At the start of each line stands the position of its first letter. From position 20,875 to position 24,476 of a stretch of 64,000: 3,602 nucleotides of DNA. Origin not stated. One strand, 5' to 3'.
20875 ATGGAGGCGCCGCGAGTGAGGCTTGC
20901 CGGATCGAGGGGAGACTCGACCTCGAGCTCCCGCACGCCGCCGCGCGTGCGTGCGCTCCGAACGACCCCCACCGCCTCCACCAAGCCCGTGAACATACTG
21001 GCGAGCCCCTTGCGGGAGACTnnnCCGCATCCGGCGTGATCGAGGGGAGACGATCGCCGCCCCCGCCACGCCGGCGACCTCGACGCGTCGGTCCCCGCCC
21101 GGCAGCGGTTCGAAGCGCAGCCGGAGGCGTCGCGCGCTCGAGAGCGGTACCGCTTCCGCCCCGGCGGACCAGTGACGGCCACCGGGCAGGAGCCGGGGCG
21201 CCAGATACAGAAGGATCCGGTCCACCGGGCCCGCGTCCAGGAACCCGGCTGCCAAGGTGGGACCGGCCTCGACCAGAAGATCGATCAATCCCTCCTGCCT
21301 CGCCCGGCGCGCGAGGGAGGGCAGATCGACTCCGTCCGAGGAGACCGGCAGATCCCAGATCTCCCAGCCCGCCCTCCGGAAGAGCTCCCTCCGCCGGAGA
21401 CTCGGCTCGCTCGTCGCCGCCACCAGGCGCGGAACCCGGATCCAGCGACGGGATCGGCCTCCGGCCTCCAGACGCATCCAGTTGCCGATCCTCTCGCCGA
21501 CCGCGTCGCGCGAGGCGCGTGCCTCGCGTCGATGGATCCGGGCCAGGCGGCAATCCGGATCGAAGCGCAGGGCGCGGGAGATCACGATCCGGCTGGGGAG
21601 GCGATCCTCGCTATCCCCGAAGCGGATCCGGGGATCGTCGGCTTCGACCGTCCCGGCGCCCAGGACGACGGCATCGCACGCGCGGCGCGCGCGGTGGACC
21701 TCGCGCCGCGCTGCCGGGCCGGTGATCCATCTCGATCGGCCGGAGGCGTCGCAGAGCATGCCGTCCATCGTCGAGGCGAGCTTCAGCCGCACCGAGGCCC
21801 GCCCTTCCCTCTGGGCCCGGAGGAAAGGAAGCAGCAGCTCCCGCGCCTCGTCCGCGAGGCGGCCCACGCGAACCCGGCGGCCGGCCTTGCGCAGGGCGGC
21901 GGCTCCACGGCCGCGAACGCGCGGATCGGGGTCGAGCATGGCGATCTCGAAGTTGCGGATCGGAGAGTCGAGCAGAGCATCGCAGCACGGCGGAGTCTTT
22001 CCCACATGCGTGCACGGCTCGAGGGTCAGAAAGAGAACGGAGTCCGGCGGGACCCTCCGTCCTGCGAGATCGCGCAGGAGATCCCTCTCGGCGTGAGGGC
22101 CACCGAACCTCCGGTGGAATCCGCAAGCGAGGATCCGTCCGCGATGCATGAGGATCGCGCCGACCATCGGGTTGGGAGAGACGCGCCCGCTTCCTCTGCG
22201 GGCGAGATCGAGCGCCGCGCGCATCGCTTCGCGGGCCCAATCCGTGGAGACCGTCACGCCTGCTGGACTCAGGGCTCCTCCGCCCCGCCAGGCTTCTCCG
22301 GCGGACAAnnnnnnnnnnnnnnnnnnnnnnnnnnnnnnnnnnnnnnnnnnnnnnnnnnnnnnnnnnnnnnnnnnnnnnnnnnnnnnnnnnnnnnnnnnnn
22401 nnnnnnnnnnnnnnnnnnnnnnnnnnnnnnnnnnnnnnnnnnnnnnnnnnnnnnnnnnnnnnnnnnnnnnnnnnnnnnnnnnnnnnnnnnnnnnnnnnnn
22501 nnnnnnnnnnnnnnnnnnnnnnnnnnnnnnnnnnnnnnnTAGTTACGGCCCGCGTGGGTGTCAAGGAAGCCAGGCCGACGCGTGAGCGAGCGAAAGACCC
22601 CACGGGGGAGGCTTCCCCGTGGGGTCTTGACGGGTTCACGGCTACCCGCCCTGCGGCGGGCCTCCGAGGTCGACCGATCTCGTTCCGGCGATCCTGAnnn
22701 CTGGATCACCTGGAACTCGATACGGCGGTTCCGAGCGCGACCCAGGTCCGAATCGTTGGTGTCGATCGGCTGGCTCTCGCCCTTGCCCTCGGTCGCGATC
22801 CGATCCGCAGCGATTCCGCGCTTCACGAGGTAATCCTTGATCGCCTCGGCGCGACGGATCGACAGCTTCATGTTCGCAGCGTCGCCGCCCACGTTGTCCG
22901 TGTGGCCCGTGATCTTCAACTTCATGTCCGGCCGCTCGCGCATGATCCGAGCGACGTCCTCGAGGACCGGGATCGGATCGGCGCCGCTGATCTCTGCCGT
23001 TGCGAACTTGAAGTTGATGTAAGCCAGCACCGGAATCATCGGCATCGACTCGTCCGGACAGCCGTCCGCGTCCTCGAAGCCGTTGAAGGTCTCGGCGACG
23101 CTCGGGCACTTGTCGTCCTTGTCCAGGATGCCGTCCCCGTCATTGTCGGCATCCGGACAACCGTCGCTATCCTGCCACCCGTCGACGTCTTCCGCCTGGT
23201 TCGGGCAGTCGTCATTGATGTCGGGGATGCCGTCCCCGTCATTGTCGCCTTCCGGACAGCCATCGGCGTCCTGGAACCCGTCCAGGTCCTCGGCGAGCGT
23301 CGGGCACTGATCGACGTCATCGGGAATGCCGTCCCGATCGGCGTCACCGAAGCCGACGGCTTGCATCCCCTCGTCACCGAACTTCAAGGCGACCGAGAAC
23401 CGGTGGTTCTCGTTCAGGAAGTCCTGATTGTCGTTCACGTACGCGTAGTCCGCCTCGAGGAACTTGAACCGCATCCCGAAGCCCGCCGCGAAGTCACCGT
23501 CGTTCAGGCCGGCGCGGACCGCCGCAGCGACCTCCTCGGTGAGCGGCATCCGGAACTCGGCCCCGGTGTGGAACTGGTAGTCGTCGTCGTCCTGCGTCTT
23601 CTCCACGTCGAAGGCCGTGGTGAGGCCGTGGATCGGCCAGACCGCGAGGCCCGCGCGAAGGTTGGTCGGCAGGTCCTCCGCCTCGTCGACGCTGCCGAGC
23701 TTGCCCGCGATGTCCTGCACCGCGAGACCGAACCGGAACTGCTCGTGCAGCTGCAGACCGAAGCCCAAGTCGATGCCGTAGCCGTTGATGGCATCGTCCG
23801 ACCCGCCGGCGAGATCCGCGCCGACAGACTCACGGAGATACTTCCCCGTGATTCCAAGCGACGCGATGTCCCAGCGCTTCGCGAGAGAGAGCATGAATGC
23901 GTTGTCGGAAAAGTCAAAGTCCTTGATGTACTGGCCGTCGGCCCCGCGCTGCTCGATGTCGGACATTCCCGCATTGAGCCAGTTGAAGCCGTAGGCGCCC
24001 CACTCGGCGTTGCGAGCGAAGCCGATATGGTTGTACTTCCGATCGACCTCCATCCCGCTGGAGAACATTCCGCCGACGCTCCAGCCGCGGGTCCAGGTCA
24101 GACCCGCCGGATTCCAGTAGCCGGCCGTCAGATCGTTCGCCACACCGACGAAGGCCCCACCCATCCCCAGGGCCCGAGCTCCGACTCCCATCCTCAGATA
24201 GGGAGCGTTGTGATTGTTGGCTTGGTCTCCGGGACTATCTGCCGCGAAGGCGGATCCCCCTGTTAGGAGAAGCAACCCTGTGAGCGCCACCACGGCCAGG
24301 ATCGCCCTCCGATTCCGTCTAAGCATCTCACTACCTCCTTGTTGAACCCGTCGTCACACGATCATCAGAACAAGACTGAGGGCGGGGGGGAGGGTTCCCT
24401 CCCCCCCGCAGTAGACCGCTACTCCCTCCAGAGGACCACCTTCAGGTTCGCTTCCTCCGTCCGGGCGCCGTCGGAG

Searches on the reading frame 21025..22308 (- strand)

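Call 59: search_protein_families(library=pfam, proteins=[window:21025-22308:-], max_evalue=0.0001)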
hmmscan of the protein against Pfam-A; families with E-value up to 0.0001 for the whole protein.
window:21025-22308:- (428 aa): 2 families
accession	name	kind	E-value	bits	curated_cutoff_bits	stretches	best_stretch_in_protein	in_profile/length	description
PF01872.23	RibD_C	-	7.6e-31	107.9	24.1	1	172-377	2-169/197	RibD C-terminal domain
PF00383.29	dCMP_cyt_deam_1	-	7.7e-11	42.2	25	1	23-121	2-99/102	Cytidine and deoxycytidylate deaminase zinc-binding region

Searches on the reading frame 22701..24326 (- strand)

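Call 59: search_protein_families(library=pfam, proteins=[window:22701-24326:-], max_evalue=0.0001)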
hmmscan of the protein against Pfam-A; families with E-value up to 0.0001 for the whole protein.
window:22701-24326:- (542 aa): 2 families
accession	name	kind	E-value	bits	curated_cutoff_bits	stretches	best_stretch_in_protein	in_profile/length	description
PF00691.25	OmpA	-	1.2e-21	77.3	27.2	1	439-534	2-98/98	OmpA family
PF02412.23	TSP_3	-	1.9e-07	31.1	25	0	328-346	15-33/36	Thrombospondin type 3 repeat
